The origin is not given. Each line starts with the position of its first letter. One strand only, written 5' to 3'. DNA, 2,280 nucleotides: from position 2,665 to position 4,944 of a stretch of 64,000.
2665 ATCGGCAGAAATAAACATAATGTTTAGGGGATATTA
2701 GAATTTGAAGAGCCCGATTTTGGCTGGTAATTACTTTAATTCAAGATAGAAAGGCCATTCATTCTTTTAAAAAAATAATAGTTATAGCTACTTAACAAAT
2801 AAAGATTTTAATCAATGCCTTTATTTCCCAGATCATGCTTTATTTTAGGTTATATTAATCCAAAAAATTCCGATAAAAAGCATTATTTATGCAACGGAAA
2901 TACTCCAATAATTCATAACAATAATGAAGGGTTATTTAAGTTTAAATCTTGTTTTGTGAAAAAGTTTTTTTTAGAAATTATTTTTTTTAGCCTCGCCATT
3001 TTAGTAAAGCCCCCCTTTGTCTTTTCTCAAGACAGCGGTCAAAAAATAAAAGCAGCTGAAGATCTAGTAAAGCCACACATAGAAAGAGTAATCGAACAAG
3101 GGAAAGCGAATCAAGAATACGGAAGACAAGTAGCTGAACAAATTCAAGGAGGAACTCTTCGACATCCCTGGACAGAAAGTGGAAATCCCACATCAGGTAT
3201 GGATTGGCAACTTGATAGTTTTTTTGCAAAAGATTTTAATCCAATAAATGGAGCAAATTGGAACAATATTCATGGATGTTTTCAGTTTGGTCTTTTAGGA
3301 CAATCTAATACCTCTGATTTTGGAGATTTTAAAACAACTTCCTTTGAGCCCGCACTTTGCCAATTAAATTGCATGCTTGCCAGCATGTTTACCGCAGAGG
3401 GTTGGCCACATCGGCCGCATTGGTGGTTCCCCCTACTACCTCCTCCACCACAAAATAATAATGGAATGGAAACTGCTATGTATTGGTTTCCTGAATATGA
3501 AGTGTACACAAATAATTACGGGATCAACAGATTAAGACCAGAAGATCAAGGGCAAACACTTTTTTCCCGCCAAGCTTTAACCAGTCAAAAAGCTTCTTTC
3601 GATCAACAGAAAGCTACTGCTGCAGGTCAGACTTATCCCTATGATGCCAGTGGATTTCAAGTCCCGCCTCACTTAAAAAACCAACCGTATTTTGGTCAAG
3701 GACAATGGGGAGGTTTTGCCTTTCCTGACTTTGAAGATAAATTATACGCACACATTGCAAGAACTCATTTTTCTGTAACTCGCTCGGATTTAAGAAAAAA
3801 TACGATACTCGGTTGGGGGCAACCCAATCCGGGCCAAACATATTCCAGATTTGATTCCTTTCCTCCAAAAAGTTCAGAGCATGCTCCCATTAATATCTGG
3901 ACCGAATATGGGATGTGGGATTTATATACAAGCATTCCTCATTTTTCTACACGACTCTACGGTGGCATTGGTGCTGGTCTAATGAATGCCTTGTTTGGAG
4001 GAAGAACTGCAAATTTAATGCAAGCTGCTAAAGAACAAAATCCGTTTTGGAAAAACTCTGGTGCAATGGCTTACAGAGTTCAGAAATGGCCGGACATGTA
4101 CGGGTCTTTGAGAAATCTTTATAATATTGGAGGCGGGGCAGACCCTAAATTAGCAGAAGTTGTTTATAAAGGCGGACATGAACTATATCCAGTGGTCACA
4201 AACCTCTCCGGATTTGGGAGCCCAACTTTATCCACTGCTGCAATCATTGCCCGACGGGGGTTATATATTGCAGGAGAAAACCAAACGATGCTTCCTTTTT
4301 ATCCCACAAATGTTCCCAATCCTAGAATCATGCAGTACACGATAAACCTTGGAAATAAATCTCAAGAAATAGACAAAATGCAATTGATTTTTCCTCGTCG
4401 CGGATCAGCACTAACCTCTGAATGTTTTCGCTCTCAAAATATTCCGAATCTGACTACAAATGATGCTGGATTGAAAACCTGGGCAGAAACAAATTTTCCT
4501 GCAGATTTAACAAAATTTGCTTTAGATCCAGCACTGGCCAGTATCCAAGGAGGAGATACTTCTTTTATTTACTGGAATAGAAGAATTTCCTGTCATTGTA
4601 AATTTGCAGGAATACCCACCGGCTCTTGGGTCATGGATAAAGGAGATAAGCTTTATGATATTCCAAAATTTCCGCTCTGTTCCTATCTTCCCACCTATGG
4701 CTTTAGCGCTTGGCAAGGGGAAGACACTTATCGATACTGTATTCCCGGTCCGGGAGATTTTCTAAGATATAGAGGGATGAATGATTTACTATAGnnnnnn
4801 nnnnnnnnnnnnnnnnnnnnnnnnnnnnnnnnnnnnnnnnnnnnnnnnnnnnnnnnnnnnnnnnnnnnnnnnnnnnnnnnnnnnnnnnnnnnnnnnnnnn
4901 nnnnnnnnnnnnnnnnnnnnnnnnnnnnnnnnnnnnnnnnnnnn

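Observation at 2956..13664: Candidate new system: diverged F-type pilus-assembly module linked to Cys-peptidase cargo and a serpin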

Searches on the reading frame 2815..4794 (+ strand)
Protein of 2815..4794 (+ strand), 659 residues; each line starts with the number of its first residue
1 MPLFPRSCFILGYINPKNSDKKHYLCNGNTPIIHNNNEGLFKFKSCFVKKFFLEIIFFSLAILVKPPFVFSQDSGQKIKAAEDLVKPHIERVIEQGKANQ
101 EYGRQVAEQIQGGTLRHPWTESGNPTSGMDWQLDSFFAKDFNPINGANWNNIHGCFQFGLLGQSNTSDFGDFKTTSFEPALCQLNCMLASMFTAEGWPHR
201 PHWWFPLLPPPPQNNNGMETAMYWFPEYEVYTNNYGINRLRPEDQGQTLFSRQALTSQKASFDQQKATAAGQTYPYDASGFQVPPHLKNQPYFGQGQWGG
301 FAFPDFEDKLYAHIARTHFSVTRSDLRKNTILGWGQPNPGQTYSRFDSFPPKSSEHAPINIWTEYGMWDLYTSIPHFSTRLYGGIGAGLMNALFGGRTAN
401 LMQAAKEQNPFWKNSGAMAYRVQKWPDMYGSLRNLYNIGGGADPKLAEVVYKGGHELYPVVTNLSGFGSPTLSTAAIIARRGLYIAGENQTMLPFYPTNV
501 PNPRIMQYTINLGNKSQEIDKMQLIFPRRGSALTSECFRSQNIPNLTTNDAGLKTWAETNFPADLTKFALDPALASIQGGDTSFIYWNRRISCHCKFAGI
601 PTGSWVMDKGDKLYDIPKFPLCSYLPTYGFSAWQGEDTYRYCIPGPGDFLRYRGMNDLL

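Call 4: search_protein_families(library=pfam, proteins=[window:2815-4794:+], max_evalue=1)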
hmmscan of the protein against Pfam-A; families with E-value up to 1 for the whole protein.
window:2815-4794:+ (659 aa): 0 families

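Call 5: search_protein_families(library=ncbifam, proteins=[window:2815-4794:+], max_evalue=1)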
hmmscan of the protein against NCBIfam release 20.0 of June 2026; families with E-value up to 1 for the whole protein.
window:2815-4794:+ (659 aa): 1 family
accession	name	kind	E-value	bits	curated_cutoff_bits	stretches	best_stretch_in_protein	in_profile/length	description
TIGR03495.1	phage_LysB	equivalog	0.0045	17.3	92.75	1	537-576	78-117/135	Rz-like lysis system protein LysB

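Call 10: search_solved_structures(query=window:2815-4794:+, max_evalue=10)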
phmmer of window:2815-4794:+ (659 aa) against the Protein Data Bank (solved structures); distinct sequences matched with E-value up to 10: 3.
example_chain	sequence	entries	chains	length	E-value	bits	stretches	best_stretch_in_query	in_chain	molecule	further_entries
8zpi_A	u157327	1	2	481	0.9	11.1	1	66-146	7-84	Diaminobutyrate-2-oxoglutarate transaminase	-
3wg2_A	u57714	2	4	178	1.7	10.2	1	427-486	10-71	Galactoside-binding lectin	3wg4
3wg1_A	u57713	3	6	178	1.7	10.2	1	427-486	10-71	Galactoside-binding lectin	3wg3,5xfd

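Call 13: find_homologous_proteins(query=window:2815-4794:+, max_evalue=0.001)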
Query window:2815-4794:+ (659 aa): 4 proteins with E <= 0.001 among 3341 candidates.
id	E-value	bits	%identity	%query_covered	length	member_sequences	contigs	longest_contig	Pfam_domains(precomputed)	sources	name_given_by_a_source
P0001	0.0e+0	1594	100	100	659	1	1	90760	-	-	-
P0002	8.2e-237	806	61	89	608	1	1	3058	-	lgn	-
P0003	6.9e-121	423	41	87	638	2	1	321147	-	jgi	-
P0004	2.9e-83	299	34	88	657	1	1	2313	-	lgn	-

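Call 14: find_encoding_contigs(protein=P0003, flank=10000, max_places=4)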
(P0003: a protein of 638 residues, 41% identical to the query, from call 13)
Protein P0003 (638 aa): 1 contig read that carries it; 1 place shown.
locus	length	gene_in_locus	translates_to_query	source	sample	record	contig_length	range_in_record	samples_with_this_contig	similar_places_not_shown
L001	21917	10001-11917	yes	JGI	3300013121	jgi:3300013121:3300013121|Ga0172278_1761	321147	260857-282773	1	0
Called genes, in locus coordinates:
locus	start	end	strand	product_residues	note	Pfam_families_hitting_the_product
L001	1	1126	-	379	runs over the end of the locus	PF12679:ABC2_membrane_2, PF12698:ABC2_membrane_3, PF01061:ABC2_membrane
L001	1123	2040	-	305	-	PF00005:ABC_tran, PF13304:AAA_21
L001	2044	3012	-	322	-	PF25881:HH_YBHG, PF25876:HH_MFP_RND (weak)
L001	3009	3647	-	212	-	PF00440:TetR_N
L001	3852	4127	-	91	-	-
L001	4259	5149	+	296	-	PF01263:Aldose_epim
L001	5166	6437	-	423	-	PF16697:Yop-YscD_cpl, PF00498:FHA, PF17802:SpaA (faint), PF13715:CarbopepD_reg_2 (faint), PF16371:MetallophosN (faint), PF17210:SdrD_B (faint), PF20598:DUF6795 (faint), PF13620:CarboxypepD_reg, +3 more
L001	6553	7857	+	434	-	-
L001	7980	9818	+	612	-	-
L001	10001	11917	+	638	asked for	-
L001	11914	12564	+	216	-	-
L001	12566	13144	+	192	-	-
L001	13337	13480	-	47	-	-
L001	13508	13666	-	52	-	-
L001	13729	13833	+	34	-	-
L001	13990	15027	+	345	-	-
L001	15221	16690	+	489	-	-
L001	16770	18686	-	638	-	PF00009:GTP_EFTU, PF09107:WHD_3rd_SelB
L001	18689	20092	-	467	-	PF03841:SelA, PF01053:Cys_Met_Meta_PP (faint)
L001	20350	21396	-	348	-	PF00586:AIRS, PF02769:AIRS_C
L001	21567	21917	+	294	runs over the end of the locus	PF12974:Phosphonate-bd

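Call 15: find_encoding_contigs(protein=P0002, flank=10000, max_places=4)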
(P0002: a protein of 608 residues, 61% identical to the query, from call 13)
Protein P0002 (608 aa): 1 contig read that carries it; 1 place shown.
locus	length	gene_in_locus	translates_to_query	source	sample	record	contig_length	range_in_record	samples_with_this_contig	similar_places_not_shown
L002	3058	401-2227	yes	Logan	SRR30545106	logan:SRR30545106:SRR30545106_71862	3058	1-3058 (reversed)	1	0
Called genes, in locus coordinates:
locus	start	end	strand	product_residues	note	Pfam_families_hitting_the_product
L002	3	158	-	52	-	?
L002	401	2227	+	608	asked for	-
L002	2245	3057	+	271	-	?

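Call 16: find_encoding_contigs(protein=P0004, flank=10000, max_places=4)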
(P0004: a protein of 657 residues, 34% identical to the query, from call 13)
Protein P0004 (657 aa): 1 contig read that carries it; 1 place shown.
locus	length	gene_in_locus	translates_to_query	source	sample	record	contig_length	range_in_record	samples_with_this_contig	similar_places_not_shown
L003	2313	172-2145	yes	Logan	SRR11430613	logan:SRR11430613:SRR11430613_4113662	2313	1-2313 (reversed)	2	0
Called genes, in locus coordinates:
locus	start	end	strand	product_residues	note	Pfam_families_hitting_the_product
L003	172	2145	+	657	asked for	-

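Call 22: search_dna_similar(query=window:2956-4794:+, collection=plasmids, mode=protein, max_evalue=10, max_rows=15)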
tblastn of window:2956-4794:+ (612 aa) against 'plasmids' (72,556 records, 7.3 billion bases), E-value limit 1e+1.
No match.

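Call 30: search_protein_representatives(alignment_id=A1)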
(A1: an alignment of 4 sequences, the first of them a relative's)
Query: 4 sequences, 644 profile positions. Proteins with E-value up to 0.001 (for the whole library): 75; up to 1e-10: 58; up to 1e-30: 25. The best 75 are listed.
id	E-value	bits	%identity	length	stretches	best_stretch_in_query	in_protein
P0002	0.0e+00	1020.9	-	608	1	3-644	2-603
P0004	1.8e-296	1001.1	-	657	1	1-644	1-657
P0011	6.3e-220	748.3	-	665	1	6-643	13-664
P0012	5.3e-163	560.2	-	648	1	17-643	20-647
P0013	2.2e-161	554.9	-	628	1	11-642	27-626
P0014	4.8e-153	527.3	-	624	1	11-643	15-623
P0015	8.5e-152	523.2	-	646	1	17-643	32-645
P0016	7.3e-148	510.2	-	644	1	3-643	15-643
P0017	8.8e-142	490.1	-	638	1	5-626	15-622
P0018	1.9e-138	479.1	-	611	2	188-642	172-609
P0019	6.2e-127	441.1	-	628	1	7-643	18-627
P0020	3.3e-116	405.6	-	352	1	13-353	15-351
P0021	4.8e-110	385.3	-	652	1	7-642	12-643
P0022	5.4e-108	378.5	-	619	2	178-629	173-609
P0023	1.3e-60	221.9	-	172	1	476-643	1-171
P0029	6.5e-34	133.7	-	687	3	310-582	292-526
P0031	8.0e-32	126.8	-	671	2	178-578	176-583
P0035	3.6e-26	108.1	-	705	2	317-581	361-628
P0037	3.1e-25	105.0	-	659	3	316-580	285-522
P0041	1.6e-23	99.4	-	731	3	310-586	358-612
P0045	5.2e-20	87.8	-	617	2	382-585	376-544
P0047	7.1e-19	84.0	-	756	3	413-584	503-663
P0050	2.0e-17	79.2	-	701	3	179-305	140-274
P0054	1.7e-16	76.2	-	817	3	418-537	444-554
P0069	5.5e-10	54.7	-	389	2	310-503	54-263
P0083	1.8e-04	36.4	-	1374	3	424-464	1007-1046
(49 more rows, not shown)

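Call 32: search_protein_families(library=pfam, alignment_id=A2, max_evalue=0.01)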
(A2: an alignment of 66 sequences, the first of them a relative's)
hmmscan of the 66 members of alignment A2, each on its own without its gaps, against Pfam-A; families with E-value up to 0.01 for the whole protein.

A. member 1, P0001 (659 aa): 0 families

B. families by the number of members that match (of 66 scanned): 2 families
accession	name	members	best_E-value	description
PF06834.16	TraU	3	1.4e-05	TraU protein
PF04513.17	Baculo_PEP_C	1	0.0019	Baculovirus polyhedron envelope protein, PEP, C terminus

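Call 34: search_protein_families(library=pfam, proteins=[P0029, P0069, P0047, P0045, P0050, P0054, P0083, P0035, P0041, P0037], max_evalue=1)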
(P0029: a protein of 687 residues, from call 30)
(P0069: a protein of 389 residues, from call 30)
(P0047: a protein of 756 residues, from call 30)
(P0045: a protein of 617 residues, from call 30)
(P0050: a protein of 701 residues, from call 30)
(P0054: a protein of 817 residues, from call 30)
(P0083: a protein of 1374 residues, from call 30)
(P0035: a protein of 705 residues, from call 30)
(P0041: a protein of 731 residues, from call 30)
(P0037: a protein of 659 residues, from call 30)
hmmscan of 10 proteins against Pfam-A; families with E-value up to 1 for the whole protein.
P0029 (687 aa): 1 family
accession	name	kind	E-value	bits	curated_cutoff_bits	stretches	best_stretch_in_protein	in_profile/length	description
PF07584.16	BatA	-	0.14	13.1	25.9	1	1-39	1-37/77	Aerotolerance regulator N-terminal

P0069 (389 aa): 1 family
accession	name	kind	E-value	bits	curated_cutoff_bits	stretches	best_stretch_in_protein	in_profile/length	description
PF06834.16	TraU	-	1.4e-05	25.1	26.5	1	195-304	196-304/306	TraU protein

P0047 (756 aa): 0 families

P0045 (617 aa): 1 family
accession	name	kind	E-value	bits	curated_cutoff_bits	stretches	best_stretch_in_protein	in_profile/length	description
PF06834.16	TraU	-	0.0053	16.6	26.5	0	422-533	196-304/306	TraU protein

P0050 (701 aa): 0 families

P0054 (817 aa): 1 family
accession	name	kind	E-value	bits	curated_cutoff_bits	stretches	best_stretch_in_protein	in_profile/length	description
PF06995.16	Phage_P2_GpU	-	0.27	11.3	27.5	1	382-453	1-72/120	Phage P2 GpU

P0083 (1374 aa): 2 families
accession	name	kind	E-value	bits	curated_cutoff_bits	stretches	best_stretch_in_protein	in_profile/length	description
PF04513.17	Baculo_PEP_C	-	0.0019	18.7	38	0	441-521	18-92/140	Baculovirus polyhedron envelope protein, PEP, C terminus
PF16731.10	GARP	-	0.15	12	27.4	1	673-730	132-189/193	Glutamic acid/alanine-rich protein of Trypanosoma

P0035 (705 aa): 0 families

P0041 (731 aa): 0 families

P0037 (659 aa): 0 families

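Call 37: find_related_loci(query=A3, collection=genome_contigs, flank=10000)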
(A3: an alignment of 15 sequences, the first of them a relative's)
Query A3 (659 aa) in genome_contigs; peptide patterns used: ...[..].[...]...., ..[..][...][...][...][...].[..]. (x = any residue, [..] = any of these).
50 stretches matched a pattern; 6 encode a relative of the query (tblastn E <= 1e-3); 6 distinct loci.
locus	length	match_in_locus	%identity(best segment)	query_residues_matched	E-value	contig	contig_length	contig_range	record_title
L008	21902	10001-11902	38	73-659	3e-124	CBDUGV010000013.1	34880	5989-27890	MAG TPA_asm: uncultured Bdellovibrionales bacterium isolate SRR22808126_binner123_Refined_35 genome assembly, contig: ER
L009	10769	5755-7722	34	32-642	3e-111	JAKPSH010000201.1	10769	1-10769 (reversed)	MAG: Pseudomonadota bacterium isolate JPNA_metabat.107 k141_281907, whole genome shotgun sequence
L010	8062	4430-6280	29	34-657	4e-74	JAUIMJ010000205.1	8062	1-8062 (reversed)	MAG: bacterium isolate Co_bin.93 NODE_50511_length_8062_cov_0.899055, whole genome shotgun sequence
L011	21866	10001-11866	42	55-643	4e-137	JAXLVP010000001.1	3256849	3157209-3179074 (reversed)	MAG: Bdellovibrionota bacterium isolate STL-BDEC1 C1.36.fa-1, whole genome shotgun sequence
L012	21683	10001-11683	23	39-599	9e-23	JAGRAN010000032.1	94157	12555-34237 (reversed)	MAG: Bdellovibrionales bacterium isolate HKST-UBA19 2009_103764, whole genome shotgun sequence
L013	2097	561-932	28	446-599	6e-11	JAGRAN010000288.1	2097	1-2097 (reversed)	MAG: Bdellovibrionales bacterium isolate HKST-UBA19 2009_535665, whole genome shotgun sequence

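Call 46: search_dna_similar(query=P0069, collection=plasmids, mode=protein, max_evalue=10, max_rows=30)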
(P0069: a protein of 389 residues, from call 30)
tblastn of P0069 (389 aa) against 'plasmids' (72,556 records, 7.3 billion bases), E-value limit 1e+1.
No match.

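Call 66: find_related_loci(query=A3, collection=metagenome_contigs, flank=6000)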
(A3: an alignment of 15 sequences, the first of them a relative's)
Query A3 (659 aa) in metagenome_contigs; peptide patterns used: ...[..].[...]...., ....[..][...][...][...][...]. (x = any residue, [..] = any of these).
80 stretches matched a pattern; 1 encode a relative of the query (tblastn E <= 1e-3); 1 distinct loci.
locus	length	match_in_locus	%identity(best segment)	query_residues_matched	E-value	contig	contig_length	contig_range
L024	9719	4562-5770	24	212-600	4e-8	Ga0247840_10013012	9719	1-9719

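Call 67: find_encoding_contigs(protein=P0031, flank=6000, max_places=3)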
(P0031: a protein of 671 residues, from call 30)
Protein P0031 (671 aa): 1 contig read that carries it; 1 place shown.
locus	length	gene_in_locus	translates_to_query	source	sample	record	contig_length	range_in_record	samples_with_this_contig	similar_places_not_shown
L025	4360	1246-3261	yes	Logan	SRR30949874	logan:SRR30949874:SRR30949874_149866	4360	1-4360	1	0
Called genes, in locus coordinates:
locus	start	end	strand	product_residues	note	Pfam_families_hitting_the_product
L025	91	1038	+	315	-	PF00701:DHDPS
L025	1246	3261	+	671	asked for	-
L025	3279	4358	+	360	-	?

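Call 68: find_encoding_contigs(protein=P0045, flank=6000, max_places=3)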
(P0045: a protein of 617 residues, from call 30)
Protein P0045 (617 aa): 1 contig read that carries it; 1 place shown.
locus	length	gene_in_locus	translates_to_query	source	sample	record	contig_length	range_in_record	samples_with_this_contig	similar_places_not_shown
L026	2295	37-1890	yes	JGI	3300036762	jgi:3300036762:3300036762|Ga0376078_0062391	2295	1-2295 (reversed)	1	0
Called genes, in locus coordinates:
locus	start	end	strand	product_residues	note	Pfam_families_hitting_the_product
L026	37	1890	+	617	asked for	-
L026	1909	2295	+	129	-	?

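Call 69: find_encoding_contigs(protein=P0069, flank=6000, max_places=3)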
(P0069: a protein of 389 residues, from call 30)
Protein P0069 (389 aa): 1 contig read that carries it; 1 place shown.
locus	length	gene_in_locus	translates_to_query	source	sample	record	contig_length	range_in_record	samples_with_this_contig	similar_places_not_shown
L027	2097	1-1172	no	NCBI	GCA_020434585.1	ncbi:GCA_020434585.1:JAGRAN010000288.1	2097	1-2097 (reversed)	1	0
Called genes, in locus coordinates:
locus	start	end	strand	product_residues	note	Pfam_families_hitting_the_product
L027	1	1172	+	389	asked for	PF06834:TraU (weak)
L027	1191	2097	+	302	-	?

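Call 119: predict_structure(alignment_id=A10)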
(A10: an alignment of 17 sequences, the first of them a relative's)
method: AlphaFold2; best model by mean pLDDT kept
length: 354 residues; sequences in the alignment: 17
mean_pLDDT: 77.3   pTM: 0.54
mean pLDDT of the five models: 77.3, 75.1, 74.7, 73.5, 70.5
residues with pLDDT >= 90: 122; 70-90: 134; 50-70: 55; < 50: 43
segments of 3 or more residues with pLDDT < 50: 24-42, 210-224, 235-243
pLDDT, mean of each block of 10 residues (from residue 1): 76 73 47 38 63 77 93 93 92 87 76 62 72 86 81 80 92 89 93 83 56 37 62 55 67 94 86 95 96 88 58 81 95 93 96 68
secondary structure, 60 per line:
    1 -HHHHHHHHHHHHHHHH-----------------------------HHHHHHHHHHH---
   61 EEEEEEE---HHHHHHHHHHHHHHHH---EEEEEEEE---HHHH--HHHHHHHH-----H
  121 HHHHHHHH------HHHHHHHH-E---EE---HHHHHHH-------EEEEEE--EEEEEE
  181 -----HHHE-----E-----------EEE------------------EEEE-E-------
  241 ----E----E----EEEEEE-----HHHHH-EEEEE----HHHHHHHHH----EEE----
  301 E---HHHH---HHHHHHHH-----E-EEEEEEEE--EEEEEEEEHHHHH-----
elements in order: H2-17 H47-57 E61-67 H71-86 E90-97 H101-104 H107-114 H120-128 H135-142 H153-159 E167-172 E175-180 E207-209 E228-231 E255-260 H266-270 E272-276 H281-289 E294-296 H305-308 H312-319 E327-334 E337-344 H345-349

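Call 121: fold_search(model_id=the predicted structure, library=pdb)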
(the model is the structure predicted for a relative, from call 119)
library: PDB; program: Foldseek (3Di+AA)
matches with E <= 10: 411; with E <= 0.001: 0
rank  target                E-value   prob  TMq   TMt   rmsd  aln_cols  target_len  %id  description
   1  5xur_D                2.7e-01  0.15  0.15  0.23  10.6       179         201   10  Crystal Structure of Rv2466c C22S Mutant (released 2018-03-14)
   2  3idv                  2.9e-01  0.16  0.18  0.25  16.6       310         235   12  Crystal structure of the a0a fragment of ERp72 (released 2010-07-07)
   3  3gn3_A                3.0e-01  0.18  0.14  0.25  12.1       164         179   14  Crystal structure of a putative protein-disulfide isomerase from Pseudomonas syringae to 2.5A resolution. (released 2009-03-31)
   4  1x5e_MODEL_1_A        4.1e-01  0.41  0.17  0.41   8.9       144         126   10  The solution structure of the thioredoxin-like domain of human Thioredoxin-related transmembrane protein (released 2005-11-15)
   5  7q3k_A                4.1e-01  0.35  0.16  0.43   8.5       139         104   12  Computationally designed thioredoxin subjected to stability optimizing mutations. (released 2022-11-16)
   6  2h19_A                4.1e-01  0.16  0.13  0.28  10.6       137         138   10  Crystal Structure of ResA Cys77Ala Variant (released 2006-09-19)
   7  4h5u_A                4.4e-01  0.08  0.12  0.13  14.8       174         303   11  Structural insights into yeast Nit2: wild-type yeast Nit2 (released 2013-07-31)
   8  4wkw_A                4.6e-01  0.16  0.17  0.28  12.7       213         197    9  Crystal Structure of a Conserved Hypothetical Protein from Mycobacterium leprae Determined by Iodide SAD Phasing (released 2014-10-22)
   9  3vfi                  5.2e-01  0.38  0.17  0.47   7.7       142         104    9  Crystal Structure of a Metagenomic Thioredoxin (released 2013-01-23)
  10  3c73_B                5.2e-01  0.12  0.13  0.28  11.2       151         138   10  Structure of CEHC variant ResA (released 2008-08-12)
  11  4nmu_D                5.6e-01  0.25  0.17  0.37   8.1       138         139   11  Crystal Structure of Thiol-disulfide Oxidoreductase from Bacillus str. 'Ames Ancestor' (released 2013-12-18)
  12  1su9_A                5.6e-01  0.15  0.13  0.29  10.5       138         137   10  Reduced structure of the soluble domain of ResA (released 2004-05-11)
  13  4hg3_A                5.9e-01  0.07  0.12  0.13  14.8       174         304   11  Structural insights into yeast Nit2: wild-type yeast Nit2 in complex with alpha-ketoglutarate (released 2013-07-31)
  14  6khx_E                6.3e-01  0.06  0.13  0.19  14.2       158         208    9  Crystal structure of Prx from Akkermansia muciniphila (released 2020-02-19)
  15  3u5r_F                6.7e-01  0.18  0.16  0.27   9.5       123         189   13  Crystal structure of a hypothetical protein SMc02350 from Sinorhizobium meliloti 1021 (released 2011-10-19)
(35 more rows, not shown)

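Call 125: search_protein_families(library=pfam, proteins=[L001:7980-9818:+, L011:8516-9868:+, L001:6553-7857:+, L024:4046-6097:+, L012:9926-11920:+], max_evalue=1)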
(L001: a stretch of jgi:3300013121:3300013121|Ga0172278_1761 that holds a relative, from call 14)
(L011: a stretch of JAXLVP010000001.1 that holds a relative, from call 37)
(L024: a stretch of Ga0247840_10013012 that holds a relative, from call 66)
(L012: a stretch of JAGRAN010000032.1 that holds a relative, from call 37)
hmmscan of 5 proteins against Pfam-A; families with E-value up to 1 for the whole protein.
L001:7980-9818:+ (612 aa): 1 family
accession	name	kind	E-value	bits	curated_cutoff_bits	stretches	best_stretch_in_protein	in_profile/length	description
PF05887.16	Trypan_PARP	-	0.26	11.7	100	1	199-283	24-107/134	Procyclic acidic repetitive protein (PARP)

L011:8516-9868:+ (450 aa): 2 families
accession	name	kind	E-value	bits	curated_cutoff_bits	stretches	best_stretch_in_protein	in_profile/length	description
PF23497.1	YmiD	-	0.17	12.4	27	0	34-54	10-30/42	YmiD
PF05887.16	Trypan_PARP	-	0.68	10.3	100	1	70-129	55-114/134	Procyclic acidic repetitive protein (PARP)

L001:6553-7857:+ (434 aa): 2 families
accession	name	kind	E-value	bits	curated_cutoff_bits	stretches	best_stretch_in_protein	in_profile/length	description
PF10069.14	DICT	-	0.013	15.9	23.8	1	147-201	18-79/129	Sensory domain in DIguanylate Cyclases and Two-component system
PF07555.19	NAGidase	-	0.052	13.3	25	0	281-327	98-144/295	beta-N-acetylglucosaminidase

L024:4046-6097:+ (683 aa): 1 family
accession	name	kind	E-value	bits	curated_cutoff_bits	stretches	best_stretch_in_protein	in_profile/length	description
PF01391.23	Collagen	-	0.25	11.6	27.2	1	41-71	4-34/60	Collagen triple helix repeat (20 copies)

L012:9926-11920:+ (664 aa): 1 family
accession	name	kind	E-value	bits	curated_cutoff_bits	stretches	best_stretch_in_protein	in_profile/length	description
PF06834.16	TraU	-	1.2e-05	25.3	26.5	1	471-580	196-304/306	TraU protein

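Call 130: search_protein_families(library=pfam, proteins=[L025:3279-4358:+, L027:1191-2096:+, L024:6183-7235:+, L026:1909-2295:+, L012:11948-13525:+, L008:11932-12996:-], max_evalue=5)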
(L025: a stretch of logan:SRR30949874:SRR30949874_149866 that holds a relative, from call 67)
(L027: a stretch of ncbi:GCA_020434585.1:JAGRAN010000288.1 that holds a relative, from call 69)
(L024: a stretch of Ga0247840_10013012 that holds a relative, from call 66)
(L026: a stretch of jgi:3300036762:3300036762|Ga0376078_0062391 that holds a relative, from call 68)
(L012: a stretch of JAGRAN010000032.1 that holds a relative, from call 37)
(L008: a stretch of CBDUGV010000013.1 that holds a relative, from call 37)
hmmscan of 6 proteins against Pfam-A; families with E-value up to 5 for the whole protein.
L025:3279-4358:+ (360 aa): 0 families

L027:1191-2096:+ (302 aa): 1 family
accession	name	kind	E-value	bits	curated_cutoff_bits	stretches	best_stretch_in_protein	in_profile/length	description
PF24786.1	RXYLT1_N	-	0.064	14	25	1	187-236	53-102/140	RXYLT1 N-terminal domain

L024:6183-7235:+ (350 aa): 0 families

L026:1909-2295:+ (129 aa): 0 families

L012:11948-13525:+ (525 aa): 1 family
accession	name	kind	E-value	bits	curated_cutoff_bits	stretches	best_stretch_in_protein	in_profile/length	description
PF24786.1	RXYLT1_N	-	0.035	14.8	25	1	185-233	54-102/140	RXYLT1 N-terminal domain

L008:11932-12996:- (354 aa): 1 family
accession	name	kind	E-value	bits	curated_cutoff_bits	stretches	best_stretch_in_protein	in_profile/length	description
PF22062.2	DPOA2_OB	-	0.15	12.5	27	1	28-101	28-95/109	DNA polymerase alpha subunit B, OB domain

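Call 131: search_protein_families(library=ncbifam, proteins=[L025:3279-4358:+, L027:1191-2096:+, L024:6183-7235:+, L026:1909-2295:+, L012:11948-13525:+, L008:11932-12996:-, L012:9926-11920:+, L025:1246-3261:+, L026:37-1890:+], max_evalue=5)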
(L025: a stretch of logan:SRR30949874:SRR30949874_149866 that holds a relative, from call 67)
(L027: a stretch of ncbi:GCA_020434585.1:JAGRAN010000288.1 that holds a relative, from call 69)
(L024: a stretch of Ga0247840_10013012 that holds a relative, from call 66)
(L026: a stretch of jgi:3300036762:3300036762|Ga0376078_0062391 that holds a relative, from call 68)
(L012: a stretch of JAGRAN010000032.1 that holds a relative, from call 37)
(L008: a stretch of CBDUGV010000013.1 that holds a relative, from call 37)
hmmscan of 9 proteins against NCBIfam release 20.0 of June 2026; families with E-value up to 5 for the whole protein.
L025:3279-4358:+ (360 aa): 1 family
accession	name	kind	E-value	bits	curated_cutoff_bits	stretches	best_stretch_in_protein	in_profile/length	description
NF004651.0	PRK05996.1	equivalog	0.0023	17.5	342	1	58-199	212-356/424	MotB family protein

L027:1191-2096:+ (302 aa): 0 families

L024:6183-7235:+ (350 aa): 1 family
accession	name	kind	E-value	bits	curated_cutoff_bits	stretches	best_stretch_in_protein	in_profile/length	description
NF052398.1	Agg_Promo_Fact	equivalog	0.088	13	170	1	141-254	50-163/202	aggregation-promoting factor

L026:1909-2295:+ (129 aa): 0 families

L012:11948-13525:+ (525 aa): 0 families

L008:11932-12996:- (354 aa): 0 families

L012:9926-11920:+ (664 aa): 0 families

L025:1246-3261:+ (671 aa): 0 families

L026:37-1890:+ (617 aa): 0 families
